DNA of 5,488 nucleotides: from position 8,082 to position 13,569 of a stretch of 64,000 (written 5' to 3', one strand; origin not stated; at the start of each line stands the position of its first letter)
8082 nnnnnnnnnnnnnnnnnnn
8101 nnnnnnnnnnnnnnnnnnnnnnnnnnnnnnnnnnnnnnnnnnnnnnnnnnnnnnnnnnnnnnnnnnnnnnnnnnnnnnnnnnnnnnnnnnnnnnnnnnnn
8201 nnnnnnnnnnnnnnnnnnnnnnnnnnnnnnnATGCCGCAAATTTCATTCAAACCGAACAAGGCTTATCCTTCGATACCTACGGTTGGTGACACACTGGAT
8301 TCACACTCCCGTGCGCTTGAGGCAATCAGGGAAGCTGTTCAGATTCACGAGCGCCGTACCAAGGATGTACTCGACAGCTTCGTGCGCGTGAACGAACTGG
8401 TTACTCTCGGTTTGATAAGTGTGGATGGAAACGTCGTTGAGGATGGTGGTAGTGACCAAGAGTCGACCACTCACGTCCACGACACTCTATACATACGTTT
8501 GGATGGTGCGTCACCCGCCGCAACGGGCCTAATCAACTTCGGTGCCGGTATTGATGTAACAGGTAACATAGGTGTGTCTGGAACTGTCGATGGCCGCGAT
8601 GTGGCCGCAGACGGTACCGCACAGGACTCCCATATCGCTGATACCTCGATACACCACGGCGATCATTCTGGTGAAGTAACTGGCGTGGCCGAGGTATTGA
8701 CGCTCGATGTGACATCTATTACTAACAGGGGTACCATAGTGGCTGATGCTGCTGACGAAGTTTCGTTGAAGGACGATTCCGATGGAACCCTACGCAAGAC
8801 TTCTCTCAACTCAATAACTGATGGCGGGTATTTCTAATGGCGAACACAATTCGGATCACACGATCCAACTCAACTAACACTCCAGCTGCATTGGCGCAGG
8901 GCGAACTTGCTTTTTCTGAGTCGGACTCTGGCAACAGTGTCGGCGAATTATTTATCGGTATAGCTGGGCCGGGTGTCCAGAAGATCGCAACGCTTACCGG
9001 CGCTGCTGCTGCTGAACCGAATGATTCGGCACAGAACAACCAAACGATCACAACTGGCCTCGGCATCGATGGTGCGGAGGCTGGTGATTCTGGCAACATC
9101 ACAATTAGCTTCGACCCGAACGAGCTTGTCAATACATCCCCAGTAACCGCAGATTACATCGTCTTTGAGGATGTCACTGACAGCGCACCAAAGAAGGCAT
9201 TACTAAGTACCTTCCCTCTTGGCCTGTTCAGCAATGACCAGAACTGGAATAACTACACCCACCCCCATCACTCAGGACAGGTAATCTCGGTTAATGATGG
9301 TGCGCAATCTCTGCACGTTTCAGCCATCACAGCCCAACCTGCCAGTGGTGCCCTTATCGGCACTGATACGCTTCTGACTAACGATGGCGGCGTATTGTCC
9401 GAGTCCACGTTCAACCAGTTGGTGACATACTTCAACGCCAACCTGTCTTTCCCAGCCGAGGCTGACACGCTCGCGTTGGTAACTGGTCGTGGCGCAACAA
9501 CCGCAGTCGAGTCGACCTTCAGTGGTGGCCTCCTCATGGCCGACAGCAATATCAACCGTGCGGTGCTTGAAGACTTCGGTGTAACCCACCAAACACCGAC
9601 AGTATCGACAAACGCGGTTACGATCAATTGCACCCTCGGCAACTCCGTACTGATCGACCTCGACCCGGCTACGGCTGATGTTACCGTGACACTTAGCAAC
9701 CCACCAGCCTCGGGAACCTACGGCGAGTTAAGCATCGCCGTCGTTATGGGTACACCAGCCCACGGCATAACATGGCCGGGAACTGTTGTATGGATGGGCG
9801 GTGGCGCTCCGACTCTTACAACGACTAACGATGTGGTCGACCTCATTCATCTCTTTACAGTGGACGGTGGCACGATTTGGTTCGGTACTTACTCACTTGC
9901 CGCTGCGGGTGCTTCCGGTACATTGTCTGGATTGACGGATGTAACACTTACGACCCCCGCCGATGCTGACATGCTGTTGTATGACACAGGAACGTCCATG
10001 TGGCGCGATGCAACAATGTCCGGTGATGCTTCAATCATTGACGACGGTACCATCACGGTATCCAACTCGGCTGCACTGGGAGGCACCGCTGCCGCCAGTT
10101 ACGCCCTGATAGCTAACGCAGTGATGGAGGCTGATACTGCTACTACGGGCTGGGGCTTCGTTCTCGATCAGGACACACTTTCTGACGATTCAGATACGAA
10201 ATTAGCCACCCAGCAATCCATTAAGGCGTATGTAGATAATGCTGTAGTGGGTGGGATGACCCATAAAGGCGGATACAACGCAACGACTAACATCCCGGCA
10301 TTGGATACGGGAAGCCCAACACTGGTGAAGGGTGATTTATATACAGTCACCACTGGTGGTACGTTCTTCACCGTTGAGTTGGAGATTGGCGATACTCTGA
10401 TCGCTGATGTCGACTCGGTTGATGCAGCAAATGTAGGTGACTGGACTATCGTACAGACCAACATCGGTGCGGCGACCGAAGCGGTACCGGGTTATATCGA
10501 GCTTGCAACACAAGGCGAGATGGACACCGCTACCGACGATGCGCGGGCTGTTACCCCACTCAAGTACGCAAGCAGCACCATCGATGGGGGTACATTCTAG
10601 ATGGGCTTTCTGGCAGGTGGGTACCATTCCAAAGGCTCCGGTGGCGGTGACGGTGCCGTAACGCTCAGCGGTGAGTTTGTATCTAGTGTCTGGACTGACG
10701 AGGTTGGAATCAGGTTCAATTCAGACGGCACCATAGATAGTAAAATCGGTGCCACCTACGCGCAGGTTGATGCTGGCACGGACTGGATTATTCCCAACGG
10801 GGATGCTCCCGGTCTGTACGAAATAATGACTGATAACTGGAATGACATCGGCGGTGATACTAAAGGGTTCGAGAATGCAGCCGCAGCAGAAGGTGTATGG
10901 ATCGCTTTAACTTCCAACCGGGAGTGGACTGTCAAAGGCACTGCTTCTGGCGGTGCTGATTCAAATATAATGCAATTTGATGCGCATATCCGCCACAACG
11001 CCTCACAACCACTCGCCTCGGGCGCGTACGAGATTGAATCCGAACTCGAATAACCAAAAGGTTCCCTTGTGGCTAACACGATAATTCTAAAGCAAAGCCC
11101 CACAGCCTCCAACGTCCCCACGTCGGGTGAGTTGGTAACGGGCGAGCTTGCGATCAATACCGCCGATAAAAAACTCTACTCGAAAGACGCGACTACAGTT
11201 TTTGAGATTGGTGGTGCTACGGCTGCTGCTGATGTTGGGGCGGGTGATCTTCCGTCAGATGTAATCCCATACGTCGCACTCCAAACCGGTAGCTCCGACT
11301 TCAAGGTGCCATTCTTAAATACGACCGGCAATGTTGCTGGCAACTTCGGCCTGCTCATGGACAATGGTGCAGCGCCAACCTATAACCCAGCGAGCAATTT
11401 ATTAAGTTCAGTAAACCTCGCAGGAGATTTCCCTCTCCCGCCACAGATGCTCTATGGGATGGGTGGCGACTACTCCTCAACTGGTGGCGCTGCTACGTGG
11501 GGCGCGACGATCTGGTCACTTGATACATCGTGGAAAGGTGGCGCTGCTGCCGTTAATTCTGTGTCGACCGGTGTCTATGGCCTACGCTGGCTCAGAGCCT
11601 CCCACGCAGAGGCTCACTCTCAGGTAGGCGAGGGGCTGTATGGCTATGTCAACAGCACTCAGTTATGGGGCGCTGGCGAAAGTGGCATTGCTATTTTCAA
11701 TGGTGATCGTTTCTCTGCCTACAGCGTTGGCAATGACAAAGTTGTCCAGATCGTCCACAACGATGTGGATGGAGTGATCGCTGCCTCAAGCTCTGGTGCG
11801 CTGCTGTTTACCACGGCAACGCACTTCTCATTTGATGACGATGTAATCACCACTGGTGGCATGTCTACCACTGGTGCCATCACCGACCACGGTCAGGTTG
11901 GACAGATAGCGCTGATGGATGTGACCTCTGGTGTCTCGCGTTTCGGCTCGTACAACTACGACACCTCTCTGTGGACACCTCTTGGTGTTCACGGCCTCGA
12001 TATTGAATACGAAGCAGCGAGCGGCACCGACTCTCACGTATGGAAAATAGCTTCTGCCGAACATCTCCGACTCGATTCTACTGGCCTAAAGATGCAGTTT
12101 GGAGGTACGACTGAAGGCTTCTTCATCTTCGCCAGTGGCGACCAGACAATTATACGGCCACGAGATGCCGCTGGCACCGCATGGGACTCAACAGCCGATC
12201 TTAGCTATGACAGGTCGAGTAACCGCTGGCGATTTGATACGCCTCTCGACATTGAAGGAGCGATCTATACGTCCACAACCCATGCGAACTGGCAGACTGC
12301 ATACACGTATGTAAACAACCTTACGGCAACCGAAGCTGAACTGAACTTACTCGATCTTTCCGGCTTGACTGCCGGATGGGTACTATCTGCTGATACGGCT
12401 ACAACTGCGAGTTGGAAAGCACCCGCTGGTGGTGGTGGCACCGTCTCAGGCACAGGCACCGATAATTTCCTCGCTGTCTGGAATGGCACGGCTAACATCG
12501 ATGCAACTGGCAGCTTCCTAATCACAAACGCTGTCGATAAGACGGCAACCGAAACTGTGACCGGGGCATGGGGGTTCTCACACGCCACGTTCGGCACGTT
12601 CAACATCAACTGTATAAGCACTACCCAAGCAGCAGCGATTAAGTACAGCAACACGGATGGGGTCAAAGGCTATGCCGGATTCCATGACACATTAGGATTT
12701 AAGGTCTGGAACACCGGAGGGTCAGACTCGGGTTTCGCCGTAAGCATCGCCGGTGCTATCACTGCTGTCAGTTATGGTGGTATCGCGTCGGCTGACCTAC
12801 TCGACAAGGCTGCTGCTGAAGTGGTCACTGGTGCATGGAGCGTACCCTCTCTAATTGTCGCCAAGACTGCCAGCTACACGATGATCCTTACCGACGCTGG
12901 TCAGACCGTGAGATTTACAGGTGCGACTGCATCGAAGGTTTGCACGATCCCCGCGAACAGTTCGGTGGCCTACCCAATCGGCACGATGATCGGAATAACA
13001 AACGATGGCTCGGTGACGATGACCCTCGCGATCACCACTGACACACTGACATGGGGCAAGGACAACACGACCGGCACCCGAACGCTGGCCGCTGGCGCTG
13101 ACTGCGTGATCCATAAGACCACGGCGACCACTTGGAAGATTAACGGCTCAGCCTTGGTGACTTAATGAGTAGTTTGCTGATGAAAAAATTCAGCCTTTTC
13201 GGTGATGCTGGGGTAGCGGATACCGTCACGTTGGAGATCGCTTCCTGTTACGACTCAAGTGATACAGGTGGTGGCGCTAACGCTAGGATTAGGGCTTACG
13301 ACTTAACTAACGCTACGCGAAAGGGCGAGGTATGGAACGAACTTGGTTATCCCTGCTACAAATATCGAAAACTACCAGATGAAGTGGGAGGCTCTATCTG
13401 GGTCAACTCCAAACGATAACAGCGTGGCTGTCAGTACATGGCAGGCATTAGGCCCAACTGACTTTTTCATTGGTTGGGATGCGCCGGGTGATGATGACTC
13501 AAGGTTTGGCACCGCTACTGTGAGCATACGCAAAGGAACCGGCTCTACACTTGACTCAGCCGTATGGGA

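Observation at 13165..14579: Sulfotransferase-family moron plus a small lipoprotein inserted between the tail-fibre genes and the lysis cassette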

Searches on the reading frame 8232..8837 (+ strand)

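Call 15: search_protein_families(library=phrogs, proteins=[window:8232-8837:+], max_evalue=0.001)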
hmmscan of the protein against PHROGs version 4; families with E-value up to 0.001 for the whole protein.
window:8232-8837:+ (201 aa): 1 family
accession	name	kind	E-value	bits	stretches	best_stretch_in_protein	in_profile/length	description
phrog_32829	-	tail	1.8e-06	27.3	1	89-139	443-493/840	tail fiber protein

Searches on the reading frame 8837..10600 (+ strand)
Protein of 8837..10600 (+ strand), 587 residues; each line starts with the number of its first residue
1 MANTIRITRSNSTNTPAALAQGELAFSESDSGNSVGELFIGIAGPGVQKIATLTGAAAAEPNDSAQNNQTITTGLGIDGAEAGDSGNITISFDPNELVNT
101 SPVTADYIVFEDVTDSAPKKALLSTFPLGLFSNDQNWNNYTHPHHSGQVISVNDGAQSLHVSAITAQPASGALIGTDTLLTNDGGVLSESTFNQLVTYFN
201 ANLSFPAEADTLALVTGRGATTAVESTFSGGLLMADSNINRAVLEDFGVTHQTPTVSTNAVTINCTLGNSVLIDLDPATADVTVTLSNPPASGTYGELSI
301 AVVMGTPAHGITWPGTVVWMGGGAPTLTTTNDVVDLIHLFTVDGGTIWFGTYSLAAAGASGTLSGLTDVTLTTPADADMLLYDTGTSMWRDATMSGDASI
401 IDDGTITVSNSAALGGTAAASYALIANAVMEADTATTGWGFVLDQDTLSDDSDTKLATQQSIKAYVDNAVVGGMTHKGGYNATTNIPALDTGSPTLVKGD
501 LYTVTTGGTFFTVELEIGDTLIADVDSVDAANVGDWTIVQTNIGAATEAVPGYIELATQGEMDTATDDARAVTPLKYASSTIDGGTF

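Call 3: search_protein_families(library=pfam, proteins=[window:8837-10600:+], max_evalue=1)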
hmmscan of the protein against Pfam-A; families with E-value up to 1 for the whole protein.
window:8837-10600:+ (587 aa): 0 families

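Call 4: search_protein_families(library=phrogs, proteins=[window:8837-10600:+], max_evalue=0.01)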
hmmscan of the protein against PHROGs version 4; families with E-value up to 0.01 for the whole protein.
window:8837-10600:+ (587 aa): 6 families
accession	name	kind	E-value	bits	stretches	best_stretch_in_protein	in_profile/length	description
phrog_9017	-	tail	1.1e-11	46.3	1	257-354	59-155/159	tail fiber protein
phrog_7760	-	tail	2e-09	38.6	1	260-356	126-221/223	tail fiber protein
phrog_24774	-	unknown function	2.4e-09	38.4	1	254-353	154-252/258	-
phrog_34656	-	unknown function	1.4e-07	32.6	1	246-353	89-194/200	-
phrog_910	-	tail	1.3e-05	25.6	1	530-575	36-81/497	tail collar fiber protein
phrog_22179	-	tail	0.00049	20.7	1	299-358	185-242/244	tail fiber protein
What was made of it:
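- Checked: Tail-fibre-like genes lie upstream (8837-10600 and 11069-13165; call 4).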

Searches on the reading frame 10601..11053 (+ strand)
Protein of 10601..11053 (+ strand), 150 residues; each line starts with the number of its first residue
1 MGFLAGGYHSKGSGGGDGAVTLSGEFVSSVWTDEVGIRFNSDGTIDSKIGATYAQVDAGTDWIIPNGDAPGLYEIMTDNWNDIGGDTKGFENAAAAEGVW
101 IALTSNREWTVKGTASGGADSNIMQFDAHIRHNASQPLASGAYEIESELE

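Call 3: search_protein_families(library=pfam, proteins=[window:10601-11053:+], max_evalue=1)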
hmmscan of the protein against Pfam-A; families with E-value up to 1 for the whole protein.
window:10601-11053:+ (150 aa): 1 family
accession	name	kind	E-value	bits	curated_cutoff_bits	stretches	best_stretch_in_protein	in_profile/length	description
PF17164.10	DUF5122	-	0.052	14.2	27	1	37-47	24-34/36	Domain of unknown function (DUF5122) beta-propeller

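Call 4: search_protein_families(library=phrogs, proteins=[window:10601-11053:+], max_evalue=0.01)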
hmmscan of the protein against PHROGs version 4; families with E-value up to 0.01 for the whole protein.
window:10601-11053:+ (150 aa): 0 families

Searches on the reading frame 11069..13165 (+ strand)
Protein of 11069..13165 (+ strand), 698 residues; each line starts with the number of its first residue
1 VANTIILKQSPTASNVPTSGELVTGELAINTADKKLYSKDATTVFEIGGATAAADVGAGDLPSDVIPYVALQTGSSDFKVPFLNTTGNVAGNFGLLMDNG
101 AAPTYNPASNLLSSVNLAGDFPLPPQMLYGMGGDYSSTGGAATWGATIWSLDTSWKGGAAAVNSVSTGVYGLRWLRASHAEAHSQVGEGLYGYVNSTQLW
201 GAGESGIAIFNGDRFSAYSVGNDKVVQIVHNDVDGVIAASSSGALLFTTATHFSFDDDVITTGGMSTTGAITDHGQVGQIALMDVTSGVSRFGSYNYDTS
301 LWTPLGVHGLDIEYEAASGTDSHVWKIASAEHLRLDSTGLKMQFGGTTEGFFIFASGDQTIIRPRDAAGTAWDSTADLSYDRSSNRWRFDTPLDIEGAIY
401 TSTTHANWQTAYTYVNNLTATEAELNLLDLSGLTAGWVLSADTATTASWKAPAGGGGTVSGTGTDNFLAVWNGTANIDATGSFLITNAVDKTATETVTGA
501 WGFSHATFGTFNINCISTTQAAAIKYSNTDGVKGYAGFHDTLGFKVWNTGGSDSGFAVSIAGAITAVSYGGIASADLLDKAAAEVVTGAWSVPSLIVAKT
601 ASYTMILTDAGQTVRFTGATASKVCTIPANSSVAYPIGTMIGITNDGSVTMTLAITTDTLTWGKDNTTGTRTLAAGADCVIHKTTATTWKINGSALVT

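Call 3: search_protein_families(library=pfam, proteins=[window:11069-13165:+], max_evalue=1)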
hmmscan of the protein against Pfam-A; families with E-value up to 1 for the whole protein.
window:11069-13165:+ (698 aa): 0 families

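Call 4: search_protein_families(library=phrogs, proteins=[window:11069-13165:+], max_evalue=0.01)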
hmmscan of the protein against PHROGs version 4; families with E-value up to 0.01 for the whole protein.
window:11069-13165:+ (698 aa): 2 families
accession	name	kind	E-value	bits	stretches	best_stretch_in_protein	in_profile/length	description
phrog_29752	-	unknown function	5.3e-06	27.4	1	1-42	1-42/195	-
phrog_19966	-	tail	1.9e-05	24.4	1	5-50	7-52/724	long tail fiber protein distal subunit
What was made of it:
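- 11069..13165 (+): Tail-fibre gene 'fib2' (698 aa), the upstream anchor of the cassette. The N-terminus hits tail-fibre PHROGs (call 4).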

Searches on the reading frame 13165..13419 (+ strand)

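Call 3: search_protein_families(library=pfam, proteins=[window:13165-13419:+], max_evalue=1)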
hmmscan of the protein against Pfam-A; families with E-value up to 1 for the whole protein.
window:13165-13419:+ (84 aa): 0 families

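Call 4: search_protein_families(library=phrogs, proteins=[window:13165-13419:+], max_evalue=0.01)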
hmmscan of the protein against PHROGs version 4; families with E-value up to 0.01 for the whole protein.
window:13165-13419:+ (84 aa): 0 families

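Call 5: search_protein_families(library=ncbifam, proteins=[window:13165-13419:+], max_evalue=10)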
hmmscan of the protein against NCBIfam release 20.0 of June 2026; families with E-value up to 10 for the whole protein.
window:13165-13419:+ (84 aa): 1 family
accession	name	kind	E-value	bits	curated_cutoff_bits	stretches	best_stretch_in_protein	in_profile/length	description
TIGR04040.1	glycyl_YjjI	hypoth_equivalog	0.094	11.2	498.3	1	22-52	220-249/497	YjjI family glycine radical enzyme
